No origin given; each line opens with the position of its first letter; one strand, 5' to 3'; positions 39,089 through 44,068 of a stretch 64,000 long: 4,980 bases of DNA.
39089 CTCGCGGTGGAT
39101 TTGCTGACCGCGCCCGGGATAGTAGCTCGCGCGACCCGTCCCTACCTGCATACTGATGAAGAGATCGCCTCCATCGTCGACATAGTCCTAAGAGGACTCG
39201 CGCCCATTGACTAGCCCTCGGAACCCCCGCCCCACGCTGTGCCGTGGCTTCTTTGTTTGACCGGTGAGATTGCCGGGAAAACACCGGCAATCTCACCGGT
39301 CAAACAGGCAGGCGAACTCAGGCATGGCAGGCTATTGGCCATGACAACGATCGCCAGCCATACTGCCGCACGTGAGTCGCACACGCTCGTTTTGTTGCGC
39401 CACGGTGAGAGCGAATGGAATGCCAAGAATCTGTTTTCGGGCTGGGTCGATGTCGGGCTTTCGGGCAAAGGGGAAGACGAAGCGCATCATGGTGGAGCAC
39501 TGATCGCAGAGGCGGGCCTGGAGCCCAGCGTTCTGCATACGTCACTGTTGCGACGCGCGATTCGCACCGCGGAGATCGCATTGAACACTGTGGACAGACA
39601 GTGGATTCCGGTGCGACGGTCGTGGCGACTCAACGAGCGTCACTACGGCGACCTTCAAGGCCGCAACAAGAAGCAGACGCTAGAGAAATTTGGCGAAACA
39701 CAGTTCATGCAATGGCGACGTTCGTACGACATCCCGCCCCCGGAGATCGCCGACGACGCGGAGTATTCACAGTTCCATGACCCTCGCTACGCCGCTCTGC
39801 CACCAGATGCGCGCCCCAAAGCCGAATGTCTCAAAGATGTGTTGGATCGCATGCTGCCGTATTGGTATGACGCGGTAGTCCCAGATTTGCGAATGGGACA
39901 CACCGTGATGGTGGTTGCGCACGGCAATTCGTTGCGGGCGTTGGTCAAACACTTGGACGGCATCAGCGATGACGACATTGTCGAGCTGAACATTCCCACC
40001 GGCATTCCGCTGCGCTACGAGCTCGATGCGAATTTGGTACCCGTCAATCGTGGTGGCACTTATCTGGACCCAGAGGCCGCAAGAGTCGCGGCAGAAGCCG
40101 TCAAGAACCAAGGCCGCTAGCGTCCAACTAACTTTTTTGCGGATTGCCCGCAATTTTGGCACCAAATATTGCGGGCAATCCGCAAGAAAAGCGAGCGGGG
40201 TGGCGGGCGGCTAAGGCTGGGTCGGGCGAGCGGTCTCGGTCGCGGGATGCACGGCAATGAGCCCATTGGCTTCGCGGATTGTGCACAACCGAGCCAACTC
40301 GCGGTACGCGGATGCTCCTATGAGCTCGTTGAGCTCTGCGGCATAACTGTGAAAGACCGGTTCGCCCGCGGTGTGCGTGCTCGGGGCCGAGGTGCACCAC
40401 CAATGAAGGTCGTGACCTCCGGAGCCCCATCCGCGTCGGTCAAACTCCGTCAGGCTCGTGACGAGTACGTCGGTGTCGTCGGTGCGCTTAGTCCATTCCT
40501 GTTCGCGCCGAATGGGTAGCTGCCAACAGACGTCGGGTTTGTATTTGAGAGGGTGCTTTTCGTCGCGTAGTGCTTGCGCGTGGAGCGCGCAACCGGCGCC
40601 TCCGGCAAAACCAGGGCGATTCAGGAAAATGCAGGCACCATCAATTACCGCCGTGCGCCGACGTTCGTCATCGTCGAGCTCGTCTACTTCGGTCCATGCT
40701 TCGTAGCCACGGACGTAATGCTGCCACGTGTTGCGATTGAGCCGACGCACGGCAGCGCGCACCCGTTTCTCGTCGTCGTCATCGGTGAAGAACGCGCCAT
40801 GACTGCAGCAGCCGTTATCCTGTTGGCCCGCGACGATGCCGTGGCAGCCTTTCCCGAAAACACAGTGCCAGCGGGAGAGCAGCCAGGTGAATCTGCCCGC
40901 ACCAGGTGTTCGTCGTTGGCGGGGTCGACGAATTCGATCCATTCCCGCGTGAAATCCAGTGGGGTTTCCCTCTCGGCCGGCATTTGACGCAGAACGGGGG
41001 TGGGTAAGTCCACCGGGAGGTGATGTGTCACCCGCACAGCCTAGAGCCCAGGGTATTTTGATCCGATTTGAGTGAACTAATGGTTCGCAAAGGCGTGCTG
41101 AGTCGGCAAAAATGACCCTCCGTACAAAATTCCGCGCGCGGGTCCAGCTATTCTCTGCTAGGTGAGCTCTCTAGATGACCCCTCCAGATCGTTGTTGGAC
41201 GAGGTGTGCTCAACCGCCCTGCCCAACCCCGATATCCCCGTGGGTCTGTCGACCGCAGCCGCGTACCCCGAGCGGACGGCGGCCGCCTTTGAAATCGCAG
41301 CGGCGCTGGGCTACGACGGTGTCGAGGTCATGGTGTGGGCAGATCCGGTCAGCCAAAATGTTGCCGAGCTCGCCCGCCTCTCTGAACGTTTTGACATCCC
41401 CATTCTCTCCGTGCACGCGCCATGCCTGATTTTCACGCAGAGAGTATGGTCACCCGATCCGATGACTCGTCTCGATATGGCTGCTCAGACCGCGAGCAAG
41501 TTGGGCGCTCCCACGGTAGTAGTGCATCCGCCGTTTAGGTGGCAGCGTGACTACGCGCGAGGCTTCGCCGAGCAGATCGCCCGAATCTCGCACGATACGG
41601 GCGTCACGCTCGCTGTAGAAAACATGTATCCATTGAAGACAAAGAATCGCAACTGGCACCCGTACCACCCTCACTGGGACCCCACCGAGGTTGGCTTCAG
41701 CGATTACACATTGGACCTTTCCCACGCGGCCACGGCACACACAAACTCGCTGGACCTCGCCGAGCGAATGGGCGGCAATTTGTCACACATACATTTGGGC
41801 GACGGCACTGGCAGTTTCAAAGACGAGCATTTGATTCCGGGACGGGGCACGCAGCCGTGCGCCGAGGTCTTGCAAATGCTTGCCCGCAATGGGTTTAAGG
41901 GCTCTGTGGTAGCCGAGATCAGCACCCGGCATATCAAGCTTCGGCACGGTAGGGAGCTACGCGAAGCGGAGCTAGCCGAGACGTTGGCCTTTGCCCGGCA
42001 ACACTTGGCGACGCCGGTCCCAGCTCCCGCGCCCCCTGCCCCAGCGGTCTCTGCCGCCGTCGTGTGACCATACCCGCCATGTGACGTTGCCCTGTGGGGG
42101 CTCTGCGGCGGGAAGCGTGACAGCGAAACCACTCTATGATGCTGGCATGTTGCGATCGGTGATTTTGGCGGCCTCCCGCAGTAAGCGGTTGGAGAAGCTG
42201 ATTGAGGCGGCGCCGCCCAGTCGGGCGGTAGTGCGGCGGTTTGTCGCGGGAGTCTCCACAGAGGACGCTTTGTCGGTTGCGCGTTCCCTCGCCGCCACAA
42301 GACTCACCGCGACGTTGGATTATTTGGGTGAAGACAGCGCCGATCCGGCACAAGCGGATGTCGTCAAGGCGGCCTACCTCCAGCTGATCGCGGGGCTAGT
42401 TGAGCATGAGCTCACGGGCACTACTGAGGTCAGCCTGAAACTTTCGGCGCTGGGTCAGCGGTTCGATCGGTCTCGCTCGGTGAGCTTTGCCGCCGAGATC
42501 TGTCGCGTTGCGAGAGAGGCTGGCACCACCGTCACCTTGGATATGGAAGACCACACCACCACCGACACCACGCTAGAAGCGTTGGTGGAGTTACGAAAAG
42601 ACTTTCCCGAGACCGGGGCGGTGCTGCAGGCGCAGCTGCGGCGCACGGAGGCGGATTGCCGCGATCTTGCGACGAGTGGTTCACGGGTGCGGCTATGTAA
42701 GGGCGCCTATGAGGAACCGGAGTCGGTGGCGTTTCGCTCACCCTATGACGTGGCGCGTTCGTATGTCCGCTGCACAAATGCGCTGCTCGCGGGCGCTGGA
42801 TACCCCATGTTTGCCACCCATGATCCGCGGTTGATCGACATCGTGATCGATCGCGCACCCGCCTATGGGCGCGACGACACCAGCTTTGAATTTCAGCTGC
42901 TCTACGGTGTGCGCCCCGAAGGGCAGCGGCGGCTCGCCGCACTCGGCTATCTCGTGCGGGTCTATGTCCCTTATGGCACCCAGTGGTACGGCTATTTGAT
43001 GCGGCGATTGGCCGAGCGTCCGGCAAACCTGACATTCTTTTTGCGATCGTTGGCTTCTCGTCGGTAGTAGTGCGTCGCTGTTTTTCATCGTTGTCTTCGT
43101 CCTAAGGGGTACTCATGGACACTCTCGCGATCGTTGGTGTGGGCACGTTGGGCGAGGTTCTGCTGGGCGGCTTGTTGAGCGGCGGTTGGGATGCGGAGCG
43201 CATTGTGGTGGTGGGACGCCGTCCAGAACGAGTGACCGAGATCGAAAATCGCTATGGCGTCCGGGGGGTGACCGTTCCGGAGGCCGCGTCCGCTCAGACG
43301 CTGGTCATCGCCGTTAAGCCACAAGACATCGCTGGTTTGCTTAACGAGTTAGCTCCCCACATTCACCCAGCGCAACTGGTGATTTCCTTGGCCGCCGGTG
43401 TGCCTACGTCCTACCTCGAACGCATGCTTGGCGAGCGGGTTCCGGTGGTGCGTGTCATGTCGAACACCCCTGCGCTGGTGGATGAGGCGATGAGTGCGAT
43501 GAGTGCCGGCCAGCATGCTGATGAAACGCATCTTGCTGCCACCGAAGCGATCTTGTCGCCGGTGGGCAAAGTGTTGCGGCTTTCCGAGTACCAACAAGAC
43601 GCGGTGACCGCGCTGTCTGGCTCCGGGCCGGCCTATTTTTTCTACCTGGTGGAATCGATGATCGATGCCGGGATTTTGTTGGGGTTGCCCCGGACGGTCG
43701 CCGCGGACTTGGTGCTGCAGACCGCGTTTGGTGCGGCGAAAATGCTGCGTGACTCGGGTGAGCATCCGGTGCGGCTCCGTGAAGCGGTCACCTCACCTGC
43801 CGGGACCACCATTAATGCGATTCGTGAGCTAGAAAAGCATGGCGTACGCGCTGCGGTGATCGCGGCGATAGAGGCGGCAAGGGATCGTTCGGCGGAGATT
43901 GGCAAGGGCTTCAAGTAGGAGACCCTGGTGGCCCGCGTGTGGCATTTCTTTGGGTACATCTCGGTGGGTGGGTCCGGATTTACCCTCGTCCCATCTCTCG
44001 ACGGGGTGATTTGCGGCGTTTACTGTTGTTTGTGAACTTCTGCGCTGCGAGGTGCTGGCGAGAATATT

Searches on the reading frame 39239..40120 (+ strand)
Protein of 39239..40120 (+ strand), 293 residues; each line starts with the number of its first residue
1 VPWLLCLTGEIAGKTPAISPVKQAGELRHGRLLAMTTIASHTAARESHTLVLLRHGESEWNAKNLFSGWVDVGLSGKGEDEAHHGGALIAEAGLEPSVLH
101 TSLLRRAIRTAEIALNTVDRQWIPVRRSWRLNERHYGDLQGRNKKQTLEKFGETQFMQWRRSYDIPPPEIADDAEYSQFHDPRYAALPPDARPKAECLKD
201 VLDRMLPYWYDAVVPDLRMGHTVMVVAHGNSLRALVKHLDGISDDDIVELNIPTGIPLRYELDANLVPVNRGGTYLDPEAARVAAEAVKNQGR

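Call 16: search_protein_families(library=pfam, proteins=[window:39239-40120:+], max_evalue=0.001)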
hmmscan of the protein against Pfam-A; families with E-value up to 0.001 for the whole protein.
window:39239-40120:+ (293 aa): 1 family
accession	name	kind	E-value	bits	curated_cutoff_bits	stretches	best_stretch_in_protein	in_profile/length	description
PF00300.27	His_Phos_1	-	2.8e-31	109.1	21.7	1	50-253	1-172/194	Histidine phosphatase superfamily (branch 1)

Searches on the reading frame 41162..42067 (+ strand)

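Call 16: search_protein_families(library=pfam, proteins=[window:41162-42067:+], max_evalue=0.001)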
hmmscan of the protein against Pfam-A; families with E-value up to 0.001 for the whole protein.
window:41162-42067:+ (301 aa): 1 family
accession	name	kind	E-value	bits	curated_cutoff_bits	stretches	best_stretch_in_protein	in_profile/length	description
PF01261.30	AP_endonuc_2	-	1.7e-23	84.1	31.1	1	43-279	1-247/249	Xylose isomerase-like TIM barrel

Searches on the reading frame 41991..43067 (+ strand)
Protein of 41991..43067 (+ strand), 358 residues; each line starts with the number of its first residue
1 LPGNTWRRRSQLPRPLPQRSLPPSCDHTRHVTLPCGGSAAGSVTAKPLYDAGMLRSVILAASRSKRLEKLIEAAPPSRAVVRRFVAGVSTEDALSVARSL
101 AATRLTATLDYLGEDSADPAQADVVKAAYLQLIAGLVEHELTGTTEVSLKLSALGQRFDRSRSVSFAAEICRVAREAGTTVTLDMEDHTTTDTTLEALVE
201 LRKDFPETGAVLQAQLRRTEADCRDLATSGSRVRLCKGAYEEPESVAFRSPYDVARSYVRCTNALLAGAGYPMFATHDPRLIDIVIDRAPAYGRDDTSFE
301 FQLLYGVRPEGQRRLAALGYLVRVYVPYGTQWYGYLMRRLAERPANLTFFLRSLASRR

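Call 17: search_protein_families(library=pfam, proteins=[window:41991-43067:+], max_evalue=0.001)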
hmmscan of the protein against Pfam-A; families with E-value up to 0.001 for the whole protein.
window:41991-43067:+ (358 aa): 1 family
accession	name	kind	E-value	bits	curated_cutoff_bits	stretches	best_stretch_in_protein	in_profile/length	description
PF01619.24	Pro_dh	-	3.9e-30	105.8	27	1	95-349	3-275/278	Proline dehydrogenase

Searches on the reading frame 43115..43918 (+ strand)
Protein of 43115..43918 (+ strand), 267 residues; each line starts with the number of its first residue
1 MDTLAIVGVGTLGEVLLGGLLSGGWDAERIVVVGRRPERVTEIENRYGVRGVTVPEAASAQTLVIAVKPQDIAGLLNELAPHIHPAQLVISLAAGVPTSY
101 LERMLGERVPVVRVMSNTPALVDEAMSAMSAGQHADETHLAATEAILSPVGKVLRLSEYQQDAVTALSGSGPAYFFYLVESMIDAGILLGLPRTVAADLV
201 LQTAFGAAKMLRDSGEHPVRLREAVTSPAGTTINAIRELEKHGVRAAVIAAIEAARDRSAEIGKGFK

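Call 17: search_protein_families(library=pfam, proteins=[window:43115-43918:+], max_evalue=0.001)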
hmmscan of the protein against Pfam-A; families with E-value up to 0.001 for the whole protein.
window:43115-43918:+ (267 aa): 3 families
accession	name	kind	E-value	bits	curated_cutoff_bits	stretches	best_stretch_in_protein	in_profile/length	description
PF14748.11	P5CR_dimer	-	2.3e-39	134.3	25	1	158-261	1-104/105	Pyrroline-5-carboxylate reductase dimerisation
PF03807.23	F420_oxidored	-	1.1e-15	58.5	21.6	1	4-95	2-94/94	NADP oxidoreductase coenzyme F420-dependent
PF02558.23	ApbA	-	7.2e-05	22.9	22.2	1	5-96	2-103/150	Ketopantoate reductase PanE/ApbA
